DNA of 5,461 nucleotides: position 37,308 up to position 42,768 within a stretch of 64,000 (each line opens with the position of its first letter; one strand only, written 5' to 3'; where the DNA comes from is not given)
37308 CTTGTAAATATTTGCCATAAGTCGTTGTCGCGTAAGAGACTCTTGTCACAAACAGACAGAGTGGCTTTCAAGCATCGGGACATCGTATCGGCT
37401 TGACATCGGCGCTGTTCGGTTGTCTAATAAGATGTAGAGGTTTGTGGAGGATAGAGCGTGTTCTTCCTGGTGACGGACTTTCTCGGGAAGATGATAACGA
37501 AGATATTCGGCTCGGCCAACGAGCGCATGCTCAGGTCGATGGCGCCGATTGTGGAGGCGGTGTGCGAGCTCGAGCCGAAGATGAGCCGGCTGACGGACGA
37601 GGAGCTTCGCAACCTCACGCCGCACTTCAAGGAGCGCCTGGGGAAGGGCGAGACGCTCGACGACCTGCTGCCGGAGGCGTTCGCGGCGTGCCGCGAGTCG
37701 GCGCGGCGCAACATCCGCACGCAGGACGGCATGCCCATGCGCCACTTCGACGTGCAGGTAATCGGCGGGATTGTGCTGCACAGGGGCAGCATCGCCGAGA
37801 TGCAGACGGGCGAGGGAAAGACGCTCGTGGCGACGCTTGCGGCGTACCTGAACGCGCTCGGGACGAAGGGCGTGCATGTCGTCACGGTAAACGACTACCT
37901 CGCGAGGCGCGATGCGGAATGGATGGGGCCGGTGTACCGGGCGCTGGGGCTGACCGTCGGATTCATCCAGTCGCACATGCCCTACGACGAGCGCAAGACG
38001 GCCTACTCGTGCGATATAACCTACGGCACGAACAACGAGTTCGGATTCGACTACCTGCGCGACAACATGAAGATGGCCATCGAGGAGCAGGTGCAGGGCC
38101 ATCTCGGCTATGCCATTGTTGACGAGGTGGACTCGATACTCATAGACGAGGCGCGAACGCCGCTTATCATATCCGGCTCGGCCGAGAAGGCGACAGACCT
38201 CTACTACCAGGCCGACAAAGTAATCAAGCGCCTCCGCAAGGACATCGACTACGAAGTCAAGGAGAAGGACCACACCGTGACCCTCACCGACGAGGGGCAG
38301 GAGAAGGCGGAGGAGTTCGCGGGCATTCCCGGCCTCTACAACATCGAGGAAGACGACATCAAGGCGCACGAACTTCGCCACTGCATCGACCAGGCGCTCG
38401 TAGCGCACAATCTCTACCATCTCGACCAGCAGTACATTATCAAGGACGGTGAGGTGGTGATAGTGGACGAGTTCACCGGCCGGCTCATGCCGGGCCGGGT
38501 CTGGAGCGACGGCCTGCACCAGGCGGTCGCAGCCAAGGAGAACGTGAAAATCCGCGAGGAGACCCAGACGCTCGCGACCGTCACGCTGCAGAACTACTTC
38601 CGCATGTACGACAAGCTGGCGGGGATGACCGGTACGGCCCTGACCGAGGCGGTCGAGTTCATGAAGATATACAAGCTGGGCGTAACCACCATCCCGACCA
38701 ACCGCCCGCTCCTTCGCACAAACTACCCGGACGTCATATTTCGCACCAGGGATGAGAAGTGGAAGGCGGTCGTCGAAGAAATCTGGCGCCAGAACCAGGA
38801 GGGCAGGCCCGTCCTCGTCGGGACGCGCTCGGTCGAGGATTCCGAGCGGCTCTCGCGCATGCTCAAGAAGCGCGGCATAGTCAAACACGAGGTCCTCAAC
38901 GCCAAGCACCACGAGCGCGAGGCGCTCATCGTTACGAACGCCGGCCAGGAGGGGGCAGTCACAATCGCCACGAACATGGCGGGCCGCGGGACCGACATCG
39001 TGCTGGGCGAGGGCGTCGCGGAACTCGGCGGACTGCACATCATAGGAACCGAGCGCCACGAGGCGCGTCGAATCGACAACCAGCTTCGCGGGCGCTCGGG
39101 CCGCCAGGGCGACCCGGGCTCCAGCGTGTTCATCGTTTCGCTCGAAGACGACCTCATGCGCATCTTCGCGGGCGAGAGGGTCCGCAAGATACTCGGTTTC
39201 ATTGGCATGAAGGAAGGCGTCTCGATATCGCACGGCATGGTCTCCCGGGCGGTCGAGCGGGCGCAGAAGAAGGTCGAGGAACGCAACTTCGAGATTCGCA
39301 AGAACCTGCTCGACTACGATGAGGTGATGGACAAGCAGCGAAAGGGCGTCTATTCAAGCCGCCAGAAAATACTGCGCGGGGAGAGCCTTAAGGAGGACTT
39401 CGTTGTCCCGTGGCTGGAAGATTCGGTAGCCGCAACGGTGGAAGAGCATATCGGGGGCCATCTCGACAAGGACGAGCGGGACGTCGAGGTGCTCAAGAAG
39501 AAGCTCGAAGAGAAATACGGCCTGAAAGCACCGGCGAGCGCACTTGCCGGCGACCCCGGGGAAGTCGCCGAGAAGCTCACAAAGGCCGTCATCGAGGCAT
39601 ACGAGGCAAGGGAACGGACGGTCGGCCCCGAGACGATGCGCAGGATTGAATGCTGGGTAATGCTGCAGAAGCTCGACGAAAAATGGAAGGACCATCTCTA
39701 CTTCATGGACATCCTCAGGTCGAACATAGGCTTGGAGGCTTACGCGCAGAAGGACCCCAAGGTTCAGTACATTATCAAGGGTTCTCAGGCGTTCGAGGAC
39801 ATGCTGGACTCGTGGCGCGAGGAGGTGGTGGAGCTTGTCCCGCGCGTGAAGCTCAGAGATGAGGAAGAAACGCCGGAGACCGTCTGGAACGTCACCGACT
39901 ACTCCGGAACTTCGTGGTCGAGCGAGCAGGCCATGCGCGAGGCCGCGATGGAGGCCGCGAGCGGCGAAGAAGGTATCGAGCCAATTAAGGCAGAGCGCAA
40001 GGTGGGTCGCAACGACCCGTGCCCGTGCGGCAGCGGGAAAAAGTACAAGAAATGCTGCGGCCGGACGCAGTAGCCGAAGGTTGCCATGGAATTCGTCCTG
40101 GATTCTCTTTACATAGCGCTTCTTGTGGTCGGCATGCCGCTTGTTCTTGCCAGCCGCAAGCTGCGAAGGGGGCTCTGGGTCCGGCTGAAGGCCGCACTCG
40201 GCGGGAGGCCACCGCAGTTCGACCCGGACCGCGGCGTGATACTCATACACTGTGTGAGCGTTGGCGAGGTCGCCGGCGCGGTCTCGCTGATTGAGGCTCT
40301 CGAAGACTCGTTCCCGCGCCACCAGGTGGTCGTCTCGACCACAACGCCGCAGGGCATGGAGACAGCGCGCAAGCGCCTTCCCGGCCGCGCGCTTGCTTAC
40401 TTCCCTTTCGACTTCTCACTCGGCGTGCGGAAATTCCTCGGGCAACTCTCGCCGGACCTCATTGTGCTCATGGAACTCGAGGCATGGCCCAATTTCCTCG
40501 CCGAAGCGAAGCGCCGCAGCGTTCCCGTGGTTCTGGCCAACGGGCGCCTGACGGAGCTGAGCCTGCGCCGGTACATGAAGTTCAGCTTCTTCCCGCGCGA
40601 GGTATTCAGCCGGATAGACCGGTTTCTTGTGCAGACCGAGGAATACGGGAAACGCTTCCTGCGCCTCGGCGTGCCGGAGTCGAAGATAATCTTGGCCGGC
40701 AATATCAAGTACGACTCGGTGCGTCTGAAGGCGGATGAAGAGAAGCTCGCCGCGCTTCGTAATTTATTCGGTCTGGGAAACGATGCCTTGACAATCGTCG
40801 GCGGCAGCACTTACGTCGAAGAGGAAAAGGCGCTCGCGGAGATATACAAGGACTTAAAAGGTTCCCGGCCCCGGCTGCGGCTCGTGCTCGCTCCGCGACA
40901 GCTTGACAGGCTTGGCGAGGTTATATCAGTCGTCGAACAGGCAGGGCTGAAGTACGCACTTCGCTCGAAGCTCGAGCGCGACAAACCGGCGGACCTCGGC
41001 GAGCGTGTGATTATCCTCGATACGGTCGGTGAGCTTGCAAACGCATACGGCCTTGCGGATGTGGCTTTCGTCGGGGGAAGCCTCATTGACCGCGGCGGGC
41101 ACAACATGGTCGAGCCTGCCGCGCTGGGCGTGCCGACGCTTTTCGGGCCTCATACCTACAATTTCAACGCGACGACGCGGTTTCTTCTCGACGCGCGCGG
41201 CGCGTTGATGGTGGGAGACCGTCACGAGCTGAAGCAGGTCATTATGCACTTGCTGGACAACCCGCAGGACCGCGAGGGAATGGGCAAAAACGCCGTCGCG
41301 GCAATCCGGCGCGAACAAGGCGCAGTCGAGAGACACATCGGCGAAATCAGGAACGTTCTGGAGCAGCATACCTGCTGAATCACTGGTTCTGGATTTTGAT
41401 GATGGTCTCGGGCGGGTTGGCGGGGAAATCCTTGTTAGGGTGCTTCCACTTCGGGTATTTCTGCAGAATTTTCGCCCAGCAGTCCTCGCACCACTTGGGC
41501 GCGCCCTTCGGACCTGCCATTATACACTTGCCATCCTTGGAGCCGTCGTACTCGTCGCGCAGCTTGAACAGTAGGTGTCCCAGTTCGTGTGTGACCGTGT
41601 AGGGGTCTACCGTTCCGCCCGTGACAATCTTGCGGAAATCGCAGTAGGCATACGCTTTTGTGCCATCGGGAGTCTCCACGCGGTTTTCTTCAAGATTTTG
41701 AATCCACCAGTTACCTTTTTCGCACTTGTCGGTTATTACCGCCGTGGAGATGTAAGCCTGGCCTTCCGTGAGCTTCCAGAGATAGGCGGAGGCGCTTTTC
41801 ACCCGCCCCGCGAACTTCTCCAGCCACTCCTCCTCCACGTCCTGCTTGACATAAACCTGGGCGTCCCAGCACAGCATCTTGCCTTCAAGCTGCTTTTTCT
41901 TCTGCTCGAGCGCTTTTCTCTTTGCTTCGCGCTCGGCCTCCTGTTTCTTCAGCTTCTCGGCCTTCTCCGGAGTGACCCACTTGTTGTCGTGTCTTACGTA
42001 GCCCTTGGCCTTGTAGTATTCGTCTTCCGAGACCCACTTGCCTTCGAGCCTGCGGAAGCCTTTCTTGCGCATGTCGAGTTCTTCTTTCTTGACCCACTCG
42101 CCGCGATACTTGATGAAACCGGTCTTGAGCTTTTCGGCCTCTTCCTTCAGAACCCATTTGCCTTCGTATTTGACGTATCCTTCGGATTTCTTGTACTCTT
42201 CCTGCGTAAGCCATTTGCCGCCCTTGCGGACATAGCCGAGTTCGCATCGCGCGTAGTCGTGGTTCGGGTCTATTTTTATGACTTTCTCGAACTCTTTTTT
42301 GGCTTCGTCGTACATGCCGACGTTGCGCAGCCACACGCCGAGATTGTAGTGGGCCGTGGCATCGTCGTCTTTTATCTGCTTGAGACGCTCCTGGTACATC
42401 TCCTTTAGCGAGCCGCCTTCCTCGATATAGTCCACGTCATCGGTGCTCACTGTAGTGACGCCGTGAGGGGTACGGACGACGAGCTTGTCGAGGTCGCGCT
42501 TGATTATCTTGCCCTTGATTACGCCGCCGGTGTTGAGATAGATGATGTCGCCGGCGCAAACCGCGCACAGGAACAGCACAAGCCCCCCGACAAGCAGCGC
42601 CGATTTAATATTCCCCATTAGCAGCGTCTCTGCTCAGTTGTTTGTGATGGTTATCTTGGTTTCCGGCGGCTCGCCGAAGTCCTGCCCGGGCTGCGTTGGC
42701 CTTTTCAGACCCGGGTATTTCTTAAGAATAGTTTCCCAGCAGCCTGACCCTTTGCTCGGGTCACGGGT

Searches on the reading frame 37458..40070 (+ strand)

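Call 46: search_protein_families(library=pfam, proteins=[window:37458-40070:+], max_evalue=0.00001)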
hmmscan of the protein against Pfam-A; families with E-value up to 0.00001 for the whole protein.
window:37458-40070:+ (871 aa): 6 families
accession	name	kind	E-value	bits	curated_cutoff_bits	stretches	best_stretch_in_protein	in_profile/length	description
PF07517.20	SecA_DEAD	-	7.8e-127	422.9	24.6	1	14-401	2-289/290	SecA DEAD-like domain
PF21090.3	P-loop_SecA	-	3.8e-75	252.4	27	2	417-518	1-101/205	SecA P-loop domain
PF07516.18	SecA_SW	-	2.8e-59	201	26.7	1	590-797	2-199/200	SecA Wing and Scaffold domain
PF01043.26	SecA_PP_bind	-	1e-37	129.5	23.5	1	245-357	2-109/110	SecA preprotein cross-linking domain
PF02810.21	SEC-C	-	4.1e-10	39.7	20.4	1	851-869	1-19/19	SEC-C motif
PF00270.35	DEAD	-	5.1e-06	26.7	26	0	109-229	15-131/167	DEAD/DEAH box helicase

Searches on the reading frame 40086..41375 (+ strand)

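Call 46: search_protein_families(library=pfam, proteins=[window:40086-41375:+], max_evalue=0.00001)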
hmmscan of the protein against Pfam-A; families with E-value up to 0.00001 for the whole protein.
window:40086-41375:+ (430 aa): 2 families
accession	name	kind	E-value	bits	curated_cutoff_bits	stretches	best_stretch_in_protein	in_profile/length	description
PF04413.22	Glycos_transf_N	-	1.4e-55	188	23.9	1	44-210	12-178/179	3-Deoxy-D-manno-octulosonic-acid transferase (kdotransferase)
PF13579.12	Glyco_trans_4_4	-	4.2e-07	30.9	29.7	1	67-203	9-154/158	Glycosyl transferase 4-like domain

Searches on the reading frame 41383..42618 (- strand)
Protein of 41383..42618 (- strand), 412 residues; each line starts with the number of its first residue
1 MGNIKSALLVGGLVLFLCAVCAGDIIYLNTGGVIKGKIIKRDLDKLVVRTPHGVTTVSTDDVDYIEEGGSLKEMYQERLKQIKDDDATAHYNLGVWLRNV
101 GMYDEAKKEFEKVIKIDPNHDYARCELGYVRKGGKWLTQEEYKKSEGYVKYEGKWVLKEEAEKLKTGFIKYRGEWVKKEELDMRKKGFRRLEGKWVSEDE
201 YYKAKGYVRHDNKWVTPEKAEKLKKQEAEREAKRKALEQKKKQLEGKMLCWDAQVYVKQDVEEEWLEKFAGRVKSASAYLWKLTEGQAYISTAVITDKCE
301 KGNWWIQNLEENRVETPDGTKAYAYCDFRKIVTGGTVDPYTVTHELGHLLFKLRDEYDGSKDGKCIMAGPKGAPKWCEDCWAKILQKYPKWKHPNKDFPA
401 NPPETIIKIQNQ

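Call 46: search_protein_families(library=pfam, proteins=[window:41383-42618:-], max_evalue=0.00001)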
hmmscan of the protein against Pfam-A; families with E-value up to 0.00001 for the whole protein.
window:41383-42618:- (412 aa): 4 families
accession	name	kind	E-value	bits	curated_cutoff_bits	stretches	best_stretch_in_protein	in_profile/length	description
PF07719.23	TPR_2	-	7.5e-09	35.5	27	1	87-120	1-34/34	Tetratricopeptide repeat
PF13414.12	TPR_11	-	5e-07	29.7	26.8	0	101-130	8-37/42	TPR repeat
PF00515.34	TPR_1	-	6.3e-07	29.4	27.8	1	87-120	1-34/34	Tetratricopeptide repeat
PF13181.12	TPR_8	-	7.8e-06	26.1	25.7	1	87-120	1-34/34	Tetratricopeptide repeat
